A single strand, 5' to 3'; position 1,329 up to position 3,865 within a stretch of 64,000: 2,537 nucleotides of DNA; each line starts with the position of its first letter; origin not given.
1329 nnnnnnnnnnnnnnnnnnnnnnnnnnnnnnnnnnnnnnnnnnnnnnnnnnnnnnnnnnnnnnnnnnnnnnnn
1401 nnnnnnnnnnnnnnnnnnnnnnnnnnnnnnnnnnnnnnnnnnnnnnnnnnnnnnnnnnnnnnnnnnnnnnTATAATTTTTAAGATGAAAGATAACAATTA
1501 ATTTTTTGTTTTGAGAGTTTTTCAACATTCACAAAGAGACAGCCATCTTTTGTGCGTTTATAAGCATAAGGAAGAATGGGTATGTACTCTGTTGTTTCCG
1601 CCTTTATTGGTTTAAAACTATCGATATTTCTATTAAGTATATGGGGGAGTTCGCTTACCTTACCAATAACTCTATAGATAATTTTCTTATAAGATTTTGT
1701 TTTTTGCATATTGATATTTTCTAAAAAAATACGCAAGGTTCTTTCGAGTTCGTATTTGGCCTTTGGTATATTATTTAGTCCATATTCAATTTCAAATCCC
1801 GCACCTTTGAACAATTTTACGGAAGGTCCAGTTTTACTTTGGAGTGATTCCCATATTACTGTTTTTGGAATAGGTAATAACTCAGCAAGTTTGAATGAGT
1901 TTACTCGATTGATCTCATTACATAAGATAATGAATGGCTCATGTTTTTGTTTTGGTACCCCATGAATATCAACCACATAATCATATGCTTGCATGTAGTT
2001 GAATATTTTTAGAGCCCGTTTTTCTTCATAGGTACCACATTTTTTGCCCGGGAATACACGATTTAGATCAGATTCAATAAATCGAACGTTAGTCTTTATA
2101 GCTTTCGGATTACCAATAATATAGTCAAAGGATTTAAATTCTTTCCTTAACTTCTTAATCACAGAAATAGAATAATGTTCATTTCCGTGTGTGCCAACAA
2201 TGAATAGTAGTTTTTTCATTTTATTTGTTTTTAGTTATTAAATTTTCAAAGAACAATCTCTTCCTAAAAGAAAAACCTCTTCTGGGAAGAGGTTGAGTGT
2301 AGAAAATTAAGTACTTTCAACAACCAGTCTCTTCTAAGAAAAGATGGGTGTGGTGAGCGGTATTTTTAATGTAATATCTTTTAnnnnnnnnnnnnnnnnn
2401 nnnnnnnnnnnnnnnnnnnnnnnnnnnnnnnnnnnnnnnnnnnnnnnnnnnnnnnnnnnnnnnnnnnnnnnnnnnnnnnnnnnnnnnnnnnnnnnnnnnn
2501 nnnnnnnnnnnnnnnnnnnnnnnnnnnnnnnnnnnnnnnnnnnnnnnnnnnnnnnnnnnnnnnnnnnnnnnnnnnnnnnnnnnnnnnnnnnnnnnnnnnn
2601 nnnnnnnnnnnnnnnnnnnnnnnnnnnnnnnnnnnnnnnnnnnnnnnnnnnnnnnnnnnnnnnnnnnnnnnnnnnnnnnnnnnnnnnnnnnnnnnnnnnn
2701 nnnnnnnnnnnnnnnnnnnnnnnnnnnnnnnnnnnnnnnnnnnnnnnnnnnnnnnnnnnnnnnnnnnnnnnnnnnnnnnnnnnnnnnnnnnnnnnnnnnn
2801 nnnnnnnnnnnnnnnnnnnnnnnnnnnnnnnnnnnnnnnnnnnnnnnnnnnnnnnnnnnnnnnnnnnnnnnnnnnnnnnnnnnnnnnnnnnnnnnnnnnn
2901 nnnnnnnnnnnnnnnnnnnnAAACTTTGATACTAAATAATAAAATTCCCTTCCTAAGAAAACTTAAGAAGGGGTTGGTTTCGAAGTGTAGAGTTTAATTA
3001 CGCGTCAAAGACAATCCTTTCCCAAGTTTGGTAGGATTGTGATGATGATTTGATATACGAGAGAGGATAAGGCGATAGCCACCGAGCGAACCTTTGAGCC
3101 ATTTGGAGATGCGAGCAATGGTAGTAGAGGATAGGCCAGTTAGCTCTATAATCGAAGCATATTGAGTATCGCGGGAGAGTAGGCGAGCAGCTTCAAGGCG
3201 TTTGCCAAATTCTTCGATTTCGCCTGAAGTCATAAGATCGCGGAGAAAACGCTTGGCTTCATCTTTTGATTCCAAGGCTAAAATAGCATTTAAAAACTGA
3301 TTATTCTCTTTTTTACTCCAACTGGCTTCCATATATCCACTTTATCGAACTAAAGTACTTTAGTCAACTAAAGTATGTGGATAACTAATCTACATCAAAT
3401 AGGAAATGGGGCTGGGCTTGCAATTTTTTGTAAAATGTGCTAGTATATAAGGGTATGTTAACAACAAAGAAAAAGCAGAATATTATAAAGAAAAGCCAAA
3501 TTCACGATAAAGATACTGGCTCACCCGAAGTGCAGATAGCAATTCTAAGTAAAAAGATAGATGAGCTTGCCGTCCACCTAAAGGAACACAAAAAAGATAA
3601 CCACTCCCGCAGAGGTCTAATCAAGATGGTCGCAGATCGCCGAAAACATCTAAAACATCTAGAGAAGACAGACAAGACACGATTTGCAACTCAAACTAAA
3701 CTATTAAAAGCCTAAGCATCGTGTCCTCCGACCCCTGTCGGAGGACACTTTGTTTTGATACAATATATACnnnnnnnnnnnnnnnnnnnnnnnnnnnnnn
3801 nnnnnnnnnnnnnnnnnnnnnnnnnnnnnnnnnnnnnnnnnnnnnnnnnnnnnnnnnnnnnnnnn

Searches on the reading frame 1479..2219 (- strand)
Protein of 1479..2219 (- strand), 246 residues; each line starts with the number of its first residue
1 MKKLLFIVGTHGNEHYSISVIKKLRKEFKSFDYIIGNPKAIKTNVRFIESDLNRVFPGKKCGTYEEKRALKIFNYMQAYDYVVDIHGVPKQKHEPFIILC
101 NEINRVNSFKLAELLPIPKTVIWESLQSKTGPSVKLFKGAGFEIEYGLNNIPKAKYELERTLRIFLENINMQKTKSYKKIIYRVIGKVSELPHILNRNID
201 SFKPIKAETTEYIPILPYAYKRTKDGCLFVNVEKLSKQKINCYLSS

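Call 9: search_protein_families(library=pfam, proteins=[window:1479-2219:-], max_evalue=0.01)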
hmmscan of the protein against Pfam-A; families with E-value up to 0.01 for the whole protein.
window:1479-2219:- (246 aa): 1 family
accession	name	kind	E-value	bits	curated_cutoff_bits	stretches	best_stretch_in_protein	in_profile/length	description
PF24827.1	AstE_AspA_cat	-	3.9e-15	56.4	25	1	2-143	3-164/192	Succinylglutamate desuccinylase/Aspartoacylase catalytic domain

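Call 28: search_protein_families(library=ncbifam, proteins=[window:1479-2219:-], max_evalue=0.01)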
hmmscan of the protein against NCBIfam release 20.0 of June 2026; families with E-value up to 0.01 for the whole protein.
window:1479-2219:- (246 aa): 3 families
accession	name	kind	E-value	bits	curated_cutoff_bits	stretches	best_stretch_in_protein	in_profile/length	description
NF002601.0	PRK02259.1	equivalog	2.3e-16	59.8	180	1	2-115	5-132/293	aspartoacylase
TIGR03242.1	arg_catab_astE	equivalog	4.6e-08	32.7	305.65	1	2-78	42-129/319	succinylglutamate desuccinylase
NF003706.0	PRK05324.1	subfamily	6.8e-08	31.9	170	1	3-78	51-137/336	succinylglutamate desuccinylase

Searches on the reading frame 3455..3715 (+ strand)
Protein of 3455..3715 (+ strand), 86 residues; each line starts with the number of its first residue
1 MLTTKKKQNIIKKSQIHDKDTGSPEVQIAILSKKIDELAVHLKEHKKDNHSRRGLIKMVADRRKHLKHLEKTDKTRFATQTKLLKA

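Call 9: search_protein_families(library=pfam, proteins=[window:3455-3715:+], max_evalue=0.01)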
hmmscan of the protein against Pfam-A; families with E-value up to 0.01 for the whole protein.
window:3455-3715:+ (86 aa): 1 family
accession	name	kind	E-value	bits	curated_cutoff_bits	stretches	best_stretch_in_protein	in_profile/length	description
PF00312.27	Ribosomal_S15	-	6.7e-28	97.1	31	1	7-83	1-77/81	Ribosomal protein S15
